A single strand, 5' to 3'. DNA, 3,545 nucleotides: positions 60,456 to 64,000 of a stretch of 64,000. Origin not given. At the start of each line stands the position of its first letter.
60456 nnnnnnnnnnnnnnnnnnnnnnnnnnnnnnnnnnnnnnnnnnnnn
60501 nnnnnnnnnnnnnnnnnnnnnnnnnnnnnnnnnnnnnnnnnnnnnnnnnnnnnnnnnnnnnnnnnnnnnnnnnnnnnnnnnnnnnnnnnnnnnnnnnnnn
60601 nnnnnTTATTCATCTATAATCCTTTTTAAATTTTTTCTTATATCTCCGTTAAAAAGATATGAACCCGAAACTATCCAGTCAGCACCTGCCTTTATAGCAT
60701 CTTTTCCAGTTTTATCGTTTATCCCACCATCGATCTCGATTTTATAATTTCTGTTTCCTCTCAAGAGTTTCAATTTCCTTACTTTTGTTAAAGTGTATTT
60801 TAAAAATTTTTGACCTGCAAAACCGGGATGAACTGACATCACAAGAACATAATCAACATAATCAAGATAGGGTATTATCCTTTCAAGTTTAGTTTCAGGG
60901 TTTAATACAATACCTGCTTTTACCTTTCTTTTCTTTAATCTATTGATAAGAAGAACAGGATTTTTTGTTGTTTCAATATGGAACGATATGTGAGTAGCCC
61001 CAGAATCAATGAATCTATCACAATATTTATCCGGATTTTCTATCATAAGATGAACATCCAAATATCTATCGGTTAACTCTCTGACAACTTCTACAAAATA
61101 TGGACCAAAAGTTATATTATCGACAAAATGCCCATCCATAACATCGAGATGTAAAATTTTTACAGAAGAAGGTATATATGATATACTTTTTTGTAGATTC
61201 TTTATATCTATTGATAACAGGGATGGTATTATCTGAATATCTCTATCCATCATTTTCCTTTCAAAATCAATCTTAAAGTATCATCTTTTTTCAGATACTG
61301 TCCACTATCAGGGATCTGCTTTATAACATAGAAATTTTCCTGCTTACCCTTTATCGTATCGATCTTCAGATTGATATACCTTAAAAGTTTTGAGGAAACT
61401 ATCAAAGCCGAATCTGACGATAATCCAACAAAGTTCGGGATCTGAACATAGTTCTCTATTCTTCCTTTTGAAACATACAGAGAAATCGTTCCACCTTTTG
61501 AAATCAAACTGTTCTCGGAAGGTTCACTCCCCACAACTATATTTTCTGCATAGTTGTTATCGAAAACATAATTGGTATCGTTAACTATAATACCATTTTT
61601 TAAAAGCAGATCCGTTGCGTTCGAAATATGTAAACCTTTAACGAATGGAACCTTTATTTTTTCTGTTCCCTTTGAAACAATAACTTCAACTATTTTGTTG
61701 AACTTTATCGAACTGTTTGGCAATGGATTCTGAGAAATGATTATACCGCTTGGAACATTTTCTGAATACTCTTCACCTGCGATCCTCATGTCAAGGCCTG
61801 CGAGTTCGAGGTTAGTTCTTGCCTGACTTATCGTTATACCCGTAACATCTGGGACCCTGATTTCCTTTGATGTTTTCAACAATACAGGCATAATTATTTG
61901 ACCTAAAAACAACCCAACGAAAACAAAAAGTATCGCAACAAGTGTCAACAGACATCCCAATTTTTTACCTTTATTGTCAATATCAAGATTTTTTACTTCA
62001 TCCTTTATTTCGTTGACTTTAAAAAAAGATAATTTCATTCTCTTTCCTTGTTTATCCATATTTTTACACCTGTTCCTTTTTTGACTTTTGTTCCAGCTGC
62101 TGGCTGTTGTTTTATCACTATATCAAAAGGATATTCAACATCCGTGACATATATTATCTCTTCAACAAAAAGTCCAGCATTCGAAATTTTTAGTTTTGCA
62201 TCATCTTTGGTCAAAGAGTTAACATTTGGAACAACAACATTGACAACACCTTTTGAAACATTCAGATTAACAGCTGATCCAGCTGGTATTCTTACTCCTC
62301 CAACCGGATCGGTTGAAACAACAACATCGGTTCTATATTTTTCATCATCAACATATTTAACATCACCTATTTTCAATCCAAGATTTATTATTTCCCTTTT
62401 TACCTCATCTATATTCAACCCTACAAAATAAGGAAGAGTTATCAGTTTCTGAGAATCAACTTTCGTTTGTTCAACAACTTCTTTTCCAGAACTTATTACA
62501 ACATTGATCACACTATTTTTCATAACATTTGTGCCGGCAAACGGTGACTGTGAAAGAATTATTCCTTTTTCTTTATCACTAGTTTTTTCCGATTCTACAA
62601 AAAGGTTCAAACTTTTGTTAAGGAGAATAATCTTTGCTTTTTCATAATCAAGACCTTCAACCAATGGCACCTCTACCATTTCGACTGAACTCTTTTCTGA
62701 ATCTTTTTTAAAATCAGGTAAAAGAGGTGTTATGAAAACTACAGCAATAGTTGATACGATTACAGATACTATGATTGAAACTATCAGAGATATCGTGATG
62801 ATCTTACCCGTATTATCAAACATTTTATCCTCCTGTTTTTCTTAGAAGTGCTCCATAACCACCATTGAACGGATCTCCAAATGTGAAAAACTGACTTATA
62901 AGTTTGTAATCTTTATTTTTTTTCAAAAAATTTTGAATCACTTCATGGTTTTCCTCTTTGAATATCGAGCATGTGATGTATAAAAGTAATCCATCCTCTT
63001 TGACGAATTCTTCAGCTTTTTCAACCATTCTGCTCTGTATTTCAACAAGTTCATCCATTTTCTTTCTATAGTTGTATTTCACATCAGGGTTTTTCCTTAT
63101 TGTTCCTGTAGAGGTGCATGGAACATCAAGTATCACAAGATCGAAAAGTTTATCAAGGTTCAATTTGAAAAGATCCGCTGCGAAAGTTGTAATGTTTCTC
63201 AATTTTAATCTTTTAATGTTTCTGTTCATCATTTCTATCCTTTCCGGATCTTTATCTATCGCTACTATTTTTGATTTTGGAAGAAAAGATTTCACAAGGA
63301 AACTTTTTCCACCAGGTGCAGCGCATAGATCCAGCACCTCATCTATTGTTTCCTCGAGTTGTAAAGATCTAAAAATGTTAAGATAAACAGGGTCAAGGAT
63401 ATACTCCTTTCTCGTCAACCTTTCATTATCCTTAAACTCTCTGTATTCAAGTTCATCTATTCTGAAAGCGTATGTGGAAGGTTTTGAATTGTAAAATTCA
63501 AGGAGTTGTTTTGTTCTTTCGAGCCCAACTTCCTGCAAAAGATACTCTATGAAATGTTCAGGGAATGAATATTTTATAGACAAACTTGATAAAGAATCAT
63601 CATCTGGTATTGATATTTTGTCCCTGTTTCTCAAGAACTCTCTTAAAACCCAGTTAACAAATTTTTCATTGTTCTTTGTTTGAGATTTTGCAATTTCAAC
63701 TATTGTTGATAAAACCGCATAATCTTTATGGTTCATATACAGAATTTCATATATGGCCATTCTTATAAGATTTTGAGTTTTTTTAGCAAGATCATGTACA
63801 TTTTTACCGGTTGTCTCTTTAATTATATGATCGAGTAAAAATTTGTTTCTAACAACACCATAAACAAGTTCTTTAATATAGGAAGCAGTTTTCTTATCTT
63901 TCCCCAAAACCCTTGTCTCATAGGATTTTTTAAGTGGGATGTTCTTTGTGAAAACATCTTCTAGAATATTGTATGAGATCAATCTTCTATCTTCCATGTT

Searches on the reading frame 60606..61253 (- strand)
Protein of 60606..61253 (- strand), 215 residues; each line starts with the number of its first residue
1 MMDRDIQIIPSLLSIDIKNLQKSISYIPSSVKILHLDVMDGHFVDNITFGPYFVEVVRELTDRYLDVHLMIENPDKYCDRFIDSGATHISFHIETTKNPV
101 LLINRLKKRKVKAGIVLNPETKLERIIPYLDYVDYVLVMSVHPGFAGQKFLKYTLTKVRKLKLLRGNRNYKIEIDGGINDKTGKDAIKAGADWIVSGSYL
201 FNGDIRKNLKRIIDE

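Call 45: search_protein_families(library=pfam, proteins=[window:60606-61253:-], max_evalue=0.00001)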
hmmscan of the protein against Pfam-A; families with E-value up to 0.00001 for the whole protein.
window:60606-61253:- (215 aa): 1 family
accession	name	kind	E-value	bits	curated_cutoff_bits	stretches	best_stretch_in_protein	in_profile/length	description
PF00834.25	Ribul_P_3_epim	-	1.7e-64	217.4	21.1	1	8-201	2-198/198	Ribulose-phosphate 3 epimerase family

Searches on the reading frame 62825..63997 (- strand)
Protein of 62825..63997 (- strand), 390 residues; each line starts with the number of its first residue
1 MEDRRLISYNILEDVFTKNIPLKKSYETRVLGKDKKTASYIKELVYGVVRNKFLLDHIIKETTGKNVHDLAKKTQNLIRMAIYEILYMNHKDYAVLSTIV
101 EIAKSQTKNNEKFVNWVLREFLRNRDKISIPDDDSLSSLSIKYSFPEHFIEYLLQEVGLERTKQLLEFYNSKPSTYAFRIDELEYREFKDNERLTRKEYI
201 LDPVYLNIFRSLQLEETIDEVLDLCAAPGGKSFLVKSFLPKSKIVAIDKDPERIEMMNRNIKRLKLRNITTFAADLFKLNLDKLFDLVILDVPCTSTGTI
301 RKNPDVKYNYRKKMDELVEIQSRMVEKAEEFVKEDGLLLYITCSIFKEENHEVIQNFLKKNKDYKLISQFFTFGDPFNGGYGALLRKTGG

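Call 81: find_encoding_contigs(protein=window:62825-63997:-, flank=10000, max_places=1)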
Protein window:62825-63997:- (390 aa): no gene with exactly this product is on record in the collection.
